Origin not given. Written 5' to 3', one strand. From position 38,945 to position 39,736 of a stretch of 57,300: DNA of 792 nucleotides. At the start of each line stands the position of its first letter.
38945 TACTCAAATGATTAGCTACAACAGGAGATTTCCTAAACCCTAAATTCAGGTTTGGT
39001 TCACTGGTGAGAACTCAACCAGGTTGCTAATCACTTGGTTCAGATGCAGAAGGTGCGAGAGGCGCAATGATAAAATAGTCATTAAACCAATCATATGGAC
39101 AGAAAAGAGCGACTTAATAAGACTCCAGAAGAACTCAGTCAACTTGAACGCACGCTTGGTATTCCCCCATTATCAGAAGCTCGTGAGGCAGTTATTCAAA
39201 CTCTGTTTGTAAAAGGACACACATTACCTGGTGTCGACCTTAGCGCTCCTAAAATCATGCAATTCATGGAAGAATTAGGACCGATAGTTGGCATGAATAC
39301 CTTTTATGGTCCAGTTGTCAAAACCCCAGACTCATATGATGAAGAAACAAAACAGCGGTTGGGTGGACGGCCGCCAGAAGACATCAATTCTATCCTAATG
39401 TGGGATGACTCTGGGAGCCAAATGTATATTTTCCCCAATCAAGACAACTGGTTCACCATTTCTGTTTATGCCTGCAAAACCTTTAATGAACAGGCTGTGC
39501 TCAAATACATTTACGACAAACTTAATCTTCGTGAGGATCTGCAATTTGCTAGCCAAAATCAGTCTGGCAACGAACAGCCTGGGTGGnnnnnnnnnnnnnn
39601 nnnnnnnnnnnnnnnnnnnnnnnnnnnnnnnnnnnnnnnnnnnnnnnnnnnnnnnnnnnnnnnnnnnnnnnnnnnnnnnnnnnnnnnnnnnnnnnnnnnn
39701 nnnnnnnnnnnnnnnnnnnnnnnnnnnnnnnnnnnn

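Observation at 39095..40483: AdoMet decarboxylase-like plus nicotianamine-synthase-like fusion: possible new polyamine or metallophore enzyme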

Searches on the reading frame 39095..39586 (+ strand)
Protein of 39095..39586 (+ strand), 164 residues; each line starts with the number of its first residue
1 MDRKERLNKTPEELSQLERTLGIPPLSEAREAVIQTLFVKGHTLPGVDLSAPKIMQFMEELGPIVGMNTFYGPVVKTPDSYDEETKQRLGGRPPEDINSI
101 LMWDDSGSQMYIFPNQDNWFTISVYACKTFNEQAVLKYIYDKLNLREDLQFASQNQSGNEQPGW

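Call 15: search_solved_structures(query=A2, max_evalue=10, show_alignments=5)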
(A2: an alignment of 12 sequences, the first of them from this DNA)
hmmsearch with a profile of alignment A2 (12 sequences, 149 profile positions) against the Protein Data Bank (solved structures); distinct sequences matched with E-value up to 10: 1.
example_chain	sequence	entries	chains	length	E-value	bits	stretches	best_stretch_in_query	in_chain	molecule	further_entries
2iii_A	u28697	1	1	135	0.88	12.7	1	81-133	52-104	S-adenosylmethionine decarboxylase proenzyme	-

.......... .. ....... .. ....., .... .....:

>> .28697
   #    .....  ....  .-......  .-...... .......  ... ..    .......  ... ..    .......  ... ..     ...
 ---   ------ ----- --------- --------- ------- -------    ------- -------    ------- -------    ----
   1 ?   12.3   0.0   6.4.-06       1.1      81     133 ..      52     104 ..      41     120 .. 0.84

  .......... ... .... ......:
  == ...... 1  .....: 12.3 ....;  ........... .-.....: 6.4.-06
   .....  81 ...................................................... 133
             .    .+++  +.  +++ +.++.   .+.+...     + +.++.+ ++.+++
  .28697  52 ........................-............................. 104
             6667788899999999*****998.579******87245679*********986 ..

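Call 28: predict_structure(alignment_id=A2)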
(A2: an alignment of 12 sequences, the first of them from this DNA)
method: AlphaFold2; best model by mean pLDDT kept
length: 164 residues; sequences in the alignment: 12
mean_pLDDT: 83.4   pTM: 0.70
mean pLDDT of the five models: 83.4, 83.2, 82.8, 80.4, 80.3
residues with pLDDT >= 90: 87; 70-90: 42; 50-70: 26; < 50: 9
segments of 3 or more residues with pLDDT < 50: 1-6, 162-164
pLDDT, mean of each block of 10 residues (from residue 1): 53 71 56 88 93 95 92 86 78 82 93 94 94 97 95 81 44
secondary structure, 60 per line:
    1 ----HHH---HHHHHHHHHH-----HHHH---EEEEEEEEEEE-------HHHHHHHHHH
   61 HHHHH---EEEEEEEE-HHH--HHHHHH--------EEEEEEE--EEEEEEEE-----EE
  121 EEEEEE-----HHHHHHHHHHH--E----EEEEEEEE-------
elements in order: H11-20 H26-29 E33-43 H51-65 E69-76 H83-88 E97-103 E106-113 E119-126 H132-142 E150-157

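Call 34: fold_search(model_id=the predicted structure, library=pdb)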
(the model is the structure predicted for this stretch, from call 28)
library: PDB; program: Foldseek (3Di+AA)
matches with E <= 10: 1483; with E <= 0.001: 6
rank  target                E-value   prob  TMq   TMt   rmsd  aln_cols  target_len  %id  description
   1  1vr7_B                3.2e-06  1.00  0.59  0.79   2.6       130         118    8  Crystal structure of S-adenosylmethionine decarboxylase proenzyme (TM0655) from THERMOTOGA MARITIMA at 1.2 A resolutio (released 2005-03-15)
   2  1tmi_A                3.2e-06  1.00  0.57  0.77   3.0       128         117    8  Structure of Thermotoga maritima S63A non-processing mutant S-adenosylmethionine decarboxylase (released 2004-06-29)
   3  1tlu_A                4.5e-06  1.00  0.58  0.78   2.6       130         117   10  Crystal Structure of Thermotoga maritima S-adenosylmethionine decarboxylase (released 2004-06-29)
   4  1vr7_A                7.7e-06  1.00  0.57  0.75   2.5       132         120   10  Crystal structure of S-adenosylmethionine decarboxylase proenzyme (TM0655) from THERMOTOGA MARITIMA at 1.2 A resolutio (released 2005-03-15)
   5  2iii                  1.4e-05  1.00  0.51  0.66   3.5       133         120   12  Crystal structure of the adenosylmethionine decarboxylase (aq_254) from aquifex aeolicus vf5 (released 2007-10-09)
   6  6eqt_B                8.9e-04  0.96  0.35  0.30  11.1       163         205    6  CRYSTAL STRUCTURE OF THE HUMAN KINETOCHORE PROTEIN CENP-N (released 2018-01-17)
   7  3ep4_A                4.1e-03  0.66  0.29  0.21  13.7       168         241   11  Human AdoMetDC E256Q mutant with no putrescine bound (released 2008-12-23)
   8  3ep8_A                4.7e-03  0.60  0.28  0.21  13.7       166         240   11  Human AdoMetDC E178Q mutant complexed with S-Adenosylmethionine methyl ester and no putrescine bound (released 2008-12-23)
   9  3ep9_A                5.1e-03  0.90  0.34  0.24  11.1       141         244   13  Human AdoMetDC with no putrescine bound (released 2008-12-23)
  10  3ep3_A                5.8e-03  0.60  0.30  0.22  12.7       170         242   10  Human AdoMetDC D174N mutant with no putrescine bound (released 2008-12-23)
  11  3c6k_B                6.2e-03  1.00  0.43  0.23   4.3       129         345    8  Crystal structure of human spermine synthase in complex with spermidine and 5-methylthioadenosine (released 2008-02-19)
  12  3h0w_A                6.2e-03  0.77  0.30  0.22  11.3       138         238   13  Human AdoMetDC with 5'-Deoxy-5'-[(N-dimethyl)amino]-8-methyl-adenosine (released 2009-06-30)
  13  1mhm_A                6.6e-03  0.95  0.36  0.24  11.0       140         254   14  Crystal structure of S-adenosylmethionine decarboxylase from potato (released 2002-12-11)
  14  9uaj_E                7.1e-03  0.69  0.27  0.25  14.1       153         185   10  Ovorubin from the golden apple snail (Pomacea canaliculata) (released 2025-12-31)
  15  3dz3_A                7.5e-03  0.96  0.39  0.28   6.1       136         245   11  Human AdoMetDC F223A mutant with covalently bound S-Adenosylmethionine methyl ester (released 2009-03-10)
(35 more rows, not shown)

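Call 43: search_protein_representatives(alignment_id=A2)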
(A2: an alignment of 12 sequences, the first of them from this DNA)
Query: 12 sequences, 149 profile positions. Proteins with E-value up to 0.001 (for the whole library): 86; up to 1e-10: 12; up to 1e-30: 5. The best 86 are listed.
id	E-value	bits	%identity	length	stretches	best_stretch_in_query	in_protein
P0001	8.7e-66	236.7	-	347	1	16-148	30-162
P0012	3.8e-63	228.1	-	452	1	1-149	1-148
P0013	2.7e-60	218.9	-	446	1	13-149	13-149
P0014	2.7e-58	212.4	-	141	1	16-149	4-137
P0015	5.3e-49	182.2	-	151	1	17-149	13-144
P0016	5.0e-29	117.4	-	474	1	17-137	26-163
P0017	1.4e-27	112.7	-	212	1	10-140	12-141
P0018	1.6e-27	112.5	-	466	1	5-142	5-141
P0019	7.7e-17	77.8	-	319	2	14-131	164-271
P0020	1.6e-16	76.8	-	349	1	89-149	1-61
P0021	2.0e-12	63.5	-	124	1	19-133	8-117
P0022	1.2e-11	61.0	-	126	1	22-131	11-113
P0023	2.1e-10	57.0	-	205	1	20-129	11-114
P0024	5.6e-10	55.6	-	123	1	24-132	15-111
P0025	3.5e-09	53.0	-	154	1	18-131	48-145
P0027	5.2e-09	52.4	-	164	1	35-149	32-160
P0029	1.9e-08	50.6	-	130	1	10-136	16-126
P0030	2.6e-08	50.2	-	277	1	23-131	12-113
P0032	8.1e-08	48.6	-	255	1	26-132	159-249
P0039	6.0e-07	45.7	-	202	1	41-138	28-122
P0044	3.6e-06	43.2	-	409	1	21-132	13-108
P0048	8.5e-06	42.0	-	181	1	40-140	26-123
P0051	1.2e-05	41.5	-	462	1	43-145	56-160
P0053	1.3e-05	41.4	-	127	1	37-132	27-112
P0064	5.5e-05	39.4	-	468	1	24-138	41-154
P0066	6.1e-05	39.2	-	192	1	22-130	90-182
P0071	9.0e-05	38.7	-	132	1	80-134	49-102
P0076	1.9e-04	37.6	-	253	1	36-132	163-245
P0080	2.5e-04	37.2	-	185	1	36-140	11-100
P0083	4.0e-04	36.6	-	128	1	37-128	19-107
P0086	4.3e-04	36.5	-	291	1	41-134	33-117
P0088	5.3e-04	36.2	-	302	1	36-132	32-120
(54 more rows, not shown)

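Call 61: find_encoding_contigs(protein=P0014, flank=6000, max_places=3)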
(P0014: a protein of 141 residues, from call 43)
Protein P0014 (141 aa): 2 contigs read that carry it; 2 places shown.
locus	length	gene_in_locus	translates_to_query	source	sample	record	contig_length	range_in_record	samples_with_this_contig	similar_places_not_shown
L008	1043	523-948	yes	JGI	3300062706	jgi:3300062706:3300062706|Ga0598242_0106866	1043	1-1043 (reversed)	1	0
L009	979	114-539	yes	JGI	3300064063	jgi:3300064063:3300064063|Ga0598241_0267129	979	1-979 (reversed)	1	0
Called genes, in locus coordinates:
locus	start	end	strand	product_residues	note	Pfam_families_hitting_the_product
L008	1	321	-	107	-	?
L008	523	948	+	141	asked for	PF02675:AdoMet_dc (weak)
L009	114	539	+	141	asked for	PF02675:AdoMet_dc (weak)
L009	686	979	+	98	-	?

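Call 62: find_encoding_contigs(protein=P0015, flank=6000, max_places=3)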
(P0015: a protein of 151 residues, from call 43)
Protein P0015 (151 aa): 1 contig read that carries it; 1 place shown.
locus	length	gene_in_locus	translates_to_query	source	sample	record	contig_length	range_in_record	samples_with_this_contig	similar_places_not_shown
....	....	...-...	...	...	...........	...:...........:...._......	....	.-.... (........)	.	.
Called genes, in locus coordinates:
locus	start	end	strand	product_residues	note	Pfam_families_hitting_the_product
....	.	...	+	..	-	?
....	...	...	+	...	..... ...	-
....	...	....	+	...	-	-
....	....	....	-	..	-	?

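Call 66: find_encoding_contigs(protein=P0018, flank=8000, max_places=2)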
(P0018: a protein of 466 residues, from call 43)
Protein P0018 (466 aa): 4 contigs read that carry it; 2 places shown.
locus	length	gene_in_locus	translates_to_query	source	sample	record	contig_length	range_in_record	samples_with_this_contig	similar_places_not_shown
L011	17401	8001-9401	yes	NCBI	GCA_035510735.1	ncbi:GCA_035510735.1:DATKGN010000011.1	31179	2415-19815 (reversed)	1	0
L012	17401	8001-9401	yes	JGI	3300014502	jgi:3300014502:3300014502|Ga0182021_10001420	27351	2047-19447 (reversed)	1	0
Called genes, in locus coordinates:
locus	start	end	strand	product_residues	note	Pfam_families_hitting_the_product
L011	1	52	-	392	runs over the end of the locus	PF00575:S1 (weak), PF23459:S1_RRP5 (faint), PF18614:RNase_II_C_S1 (faint), PF21543:CvfB_2nd (faint), PF00575:S1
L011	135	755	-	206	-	-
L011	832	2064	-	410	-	-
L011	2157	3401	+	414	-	-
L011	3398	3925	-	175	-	-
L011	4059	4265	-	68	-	-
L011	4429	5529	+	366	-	-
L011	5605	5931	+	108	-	-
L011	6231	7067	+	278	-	PF02569:Pantoate_ligase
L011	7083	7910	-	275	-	PF01978:TrmB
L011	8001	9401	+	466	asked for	-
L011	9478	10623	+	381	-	-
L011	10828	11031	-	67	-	-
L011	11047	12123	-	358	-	PF06224:AlkZ-like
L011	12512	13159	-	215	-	-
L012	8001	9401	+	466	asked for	-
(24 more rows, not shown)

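Call 67: find_encoding_contigs(protein=P0064, flank=8000, max_places=2)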
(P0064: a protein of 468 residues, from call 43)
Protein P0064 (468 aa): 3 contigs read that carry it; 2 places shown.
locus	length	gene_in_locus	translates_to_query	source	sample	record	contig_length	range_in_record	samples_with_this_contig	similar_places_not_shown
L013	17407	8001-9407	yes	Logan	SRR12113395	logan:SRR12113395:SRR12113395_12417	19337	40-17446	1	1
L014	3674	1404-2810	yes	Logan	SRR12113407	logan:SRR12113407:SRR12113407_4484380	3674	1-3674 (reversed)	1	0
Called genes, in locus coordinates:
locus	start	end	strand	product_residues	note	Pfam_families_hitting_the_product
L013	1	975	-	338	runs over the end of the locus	?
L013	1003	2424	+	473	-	PF01204:Trehalase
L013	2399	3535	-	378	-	PF03727:Hexokinase_2 (weak)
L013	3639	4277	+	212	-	PF01797:Y1_Tnp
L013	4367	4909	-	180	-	PF28549:NDPSase_N, PF00293:NUDIX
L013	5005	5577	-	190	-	PF10723:RepB-RCR_reg (weak)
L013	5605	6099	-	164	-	PF01195:Pept_tRNA_hydro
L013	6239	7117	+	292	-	PF01087:GalP_UDP_transf (faint), PF16268:DUF4921 (faint), PF16285:DUF4931_N (weak), PF01230:HIT (faint), PF02744:GalP_UDP_tr_C (weak)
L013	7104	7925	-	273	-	PF01978:TrmB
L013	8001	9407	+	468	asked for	-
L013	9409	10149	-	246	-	PF13453:Zn_ribbon_TFIIB (weak)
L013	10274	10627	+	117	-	-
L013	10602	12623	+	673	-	-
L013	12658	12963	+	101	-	-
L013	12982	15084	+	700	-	-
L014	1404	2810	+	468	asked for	-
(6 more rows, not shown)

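Call 68: find_encoding_contigs(protein=P0051, flank=8000, max_places=2)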
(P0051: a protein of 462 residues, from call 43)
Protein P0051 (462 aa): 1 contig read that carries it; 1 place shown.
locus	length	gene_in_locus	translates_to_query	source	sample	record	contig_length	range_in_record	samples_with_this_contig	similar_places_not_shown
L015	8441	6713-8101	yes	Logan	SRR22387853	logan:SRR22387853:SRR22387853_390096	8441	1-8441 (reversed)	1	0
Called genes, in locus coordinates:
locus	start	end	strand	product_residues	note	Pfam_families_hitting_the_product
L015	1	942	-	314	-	?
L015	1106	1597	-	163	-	-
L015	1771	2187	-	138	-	PF01850:PIN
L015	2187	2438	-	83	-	-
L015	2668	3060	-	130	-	-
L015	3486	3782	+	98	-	-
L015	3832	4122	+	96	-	-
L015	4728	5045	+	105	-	-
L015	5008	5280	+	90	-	PF05016:ParE_toxin (faint), PF15738:YafQ_toxin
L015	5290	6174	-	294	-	PF01978:TrmB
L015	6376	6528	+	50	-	-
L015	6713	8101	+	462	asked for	-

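Call 71: search_protein_families(library=ncbifam, proteins=[P0021, P0022, P0024, P0025, P0029, P0039, P0083, P0053, P0071, P0014], max_evalue=0.01)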
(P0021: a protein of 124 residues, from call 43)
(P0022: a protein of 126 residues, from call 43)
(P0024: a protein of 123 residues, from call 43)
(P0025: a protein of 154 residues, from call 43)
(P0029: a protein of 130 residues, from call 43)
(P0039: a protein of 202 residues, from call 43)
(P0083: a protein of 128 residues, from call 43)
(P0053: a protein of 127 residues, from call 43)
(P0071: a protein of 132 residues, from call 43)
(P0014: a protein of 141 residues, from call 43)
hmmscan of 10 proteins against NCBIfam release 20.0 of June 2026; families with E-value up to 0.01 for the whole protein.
P0021 (124 aa): 1 family
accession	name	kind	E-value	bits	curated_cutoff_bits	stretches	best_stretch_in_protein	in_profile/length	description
TIGR03330.1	SAM_DCase_Bsu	equivalog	0.00019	21.8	75.65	1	63-116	47-101/112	adenosylmethionine decarboxylase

P0022 (126 aa): 1 family
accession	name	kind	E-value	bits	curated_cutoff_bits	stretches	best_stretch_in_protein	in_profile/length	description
TIGR03330.1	SAM_DCase_Bsu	equivalog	7.8e-06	26.2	75.65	1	27-119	22-106/112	adenosylmethionine decarboxylase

P0024 (123 aa): 1 family
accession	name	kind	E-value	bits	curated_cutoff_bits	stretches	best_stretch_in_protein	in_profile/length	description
TIGR03330.1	SAM_DCase_Bsu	equivalog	3e-10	40.4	75.65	1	27-118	22-108/112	adenosylmethionine decarboxylase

P0025 (154 aa): 0 families

P0029 (130 aa): 1 family
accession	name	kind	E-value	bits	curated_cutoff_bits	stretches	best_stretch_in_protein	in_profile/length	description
TIGR03330.1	SAM_DCase_Bsu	equivalog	0.0021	18.3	75.65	1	94-125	72-104/112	adenosylmethionine decarboxylase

P0039 (202 aa): 1 family
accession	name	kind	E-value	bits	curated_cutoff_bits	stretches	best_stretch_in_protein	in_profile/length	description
TIGR03330.1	SAM_DCase_Bsu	equivalog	2.8e-12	47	75.65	1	9-119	6-104/112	adenosylmethionine decarboxylase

P0083 (128 aa): 1 family
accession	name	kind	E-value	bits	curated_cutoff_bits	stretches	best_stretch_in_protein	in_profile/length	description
TIGR03330.1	SAM_DCase_Bsu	equivalog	3.9e-12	46.5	75.65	1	52-119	41-109/112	adenosylmethionine decarboxylase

P0053 (127 aa): 1 family
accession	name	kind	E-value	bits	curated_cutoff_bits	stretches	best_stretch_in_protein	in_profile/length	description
TIGR03330.1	SAM_DCase_Bsu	equivalog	3.5e-28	98.2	75.65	1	9-122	3-111/112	adenosylmethionine decarboxylase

P0071 (132 aa): 1 family
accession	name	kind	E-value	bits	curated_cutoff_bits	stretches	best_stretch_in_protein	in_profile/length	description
TIGR03330.1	SAM_DCase_Bsu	equivalog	2.4e-20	72.9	75.65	1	2-111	9-112/112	adenosylmethionine decarboxylase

P0014 (141 aa): 1 family
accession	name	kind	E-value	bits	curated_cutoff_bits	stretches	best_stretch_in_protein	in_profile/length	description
TIGR03330.1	SAM_DCase_Bsu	equivalog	0.00041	20.7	75.65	1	69-122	50-103/112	adenosylmethionine decarboxylase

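Call 72: search_protein_families(library=pfam, proteins=[P0021, P0022, P0024, P0025, P0029, P0039, P0083, P0053, P0044, P0030], max_evalue=0.01)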
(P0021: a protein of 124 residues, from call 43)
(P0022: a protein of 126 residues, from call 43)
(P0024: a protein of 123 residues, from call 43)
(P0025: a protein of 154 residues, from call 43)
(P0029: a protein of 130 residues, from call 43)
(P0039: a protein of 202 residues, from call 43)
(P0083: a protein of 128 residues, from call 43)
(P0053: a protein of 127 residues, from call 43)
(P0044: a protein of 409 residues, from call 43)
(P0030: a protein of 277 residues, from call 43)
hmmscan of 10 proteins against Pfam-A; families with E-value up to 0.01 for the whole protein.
P0021 (124 aa): 1 family
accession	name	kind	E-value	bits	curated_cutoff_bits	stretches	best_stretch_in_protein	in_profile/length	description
PF02675.21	AdoMet_dc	-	1.8e-09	38.3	25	1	61-118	40-98/107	S-adenosylmethionine decarboxylase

P0022 (126 aa): 1 family
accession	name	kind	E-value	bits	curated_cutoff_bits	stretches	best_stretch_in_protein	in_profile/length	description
PF02675.21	AdoMet_dc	-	3.1e-09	37.6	25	1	27-119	17-101/107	S-adenosylmethionine decarboxylase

P0024 (123 aa): 1 family
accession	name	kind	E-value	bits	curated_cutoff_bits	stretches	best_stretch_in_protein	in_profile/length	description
PF02675.21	AdoMet_dc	-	2.4e-13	50.8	25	1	26-119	16-104/107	S-adenosylmethionine decarboxylase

P0025 (154 aa): 1 family
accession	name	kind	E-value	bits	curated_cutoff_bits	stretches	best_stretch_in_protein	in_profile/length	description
PF02675.21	AdoMet_dc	-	1.6e-07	32.1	25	1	67-146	18-96/107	S-adenosylmethionine decarboxylase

P0029 (130 aa): 1 family
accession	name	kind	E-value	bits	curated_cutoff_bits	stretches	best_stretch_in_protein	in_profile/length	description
PF02675.21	AdoMet_dc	-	5.1e-08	33.7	25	1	42-126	17-100/107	S-adenosylmethionine decarboxylase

P0039 (202 aa): 2 families
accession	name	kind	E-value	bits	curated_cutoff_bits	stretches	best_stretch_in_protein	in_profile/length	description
PF02675.21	AdoMet_dc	-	9.1e-19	68.2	25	1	10-121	2-101/107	S-adenosylmethionine decarboxylase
PF11753.13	DUF3310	-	8.3e-11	42.2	24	1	142-191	5-60/60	Protein of unknwon function (DUF3310)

P0083 (128 aa): 1 family
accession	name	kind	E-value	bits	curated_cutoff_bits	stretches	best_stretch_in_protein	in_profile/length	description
PF02675.21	AdoMet_dc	-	1.9e-15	57.6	25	1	19-119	16-104/107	S-adenosylmethionine decarboxylase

P0053 (127 aa): 1 family
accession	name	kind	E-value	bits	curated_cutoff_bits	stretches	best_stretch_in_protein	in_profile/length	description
PF02675.21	AdoMet_dc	-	9.5e-31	106.8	25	1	12-122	1-106/107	S-adenosylmethionine decarboxylase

P0044 (409 aa): 1 family
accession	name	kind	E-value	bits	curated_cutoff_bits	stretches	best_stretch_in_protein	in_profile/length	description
PF02675.21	AdoMet_dc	-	6.4e-09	36.6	25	1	29-112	18-100/107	S-adenosylmethionine decarboxylase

P0030 (277 aa): 2 families
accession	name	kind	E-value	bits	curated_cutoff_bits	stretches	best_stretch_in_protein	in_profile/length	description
PF00856.33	SET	-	3.6e-13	50.3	22.4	1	139-228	1-104/105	SET domain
PF02675.21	AdoMet_dc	-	2.2e-06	28.4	25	1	27-124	17-106/107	S-adenosylmethionine decarboxylase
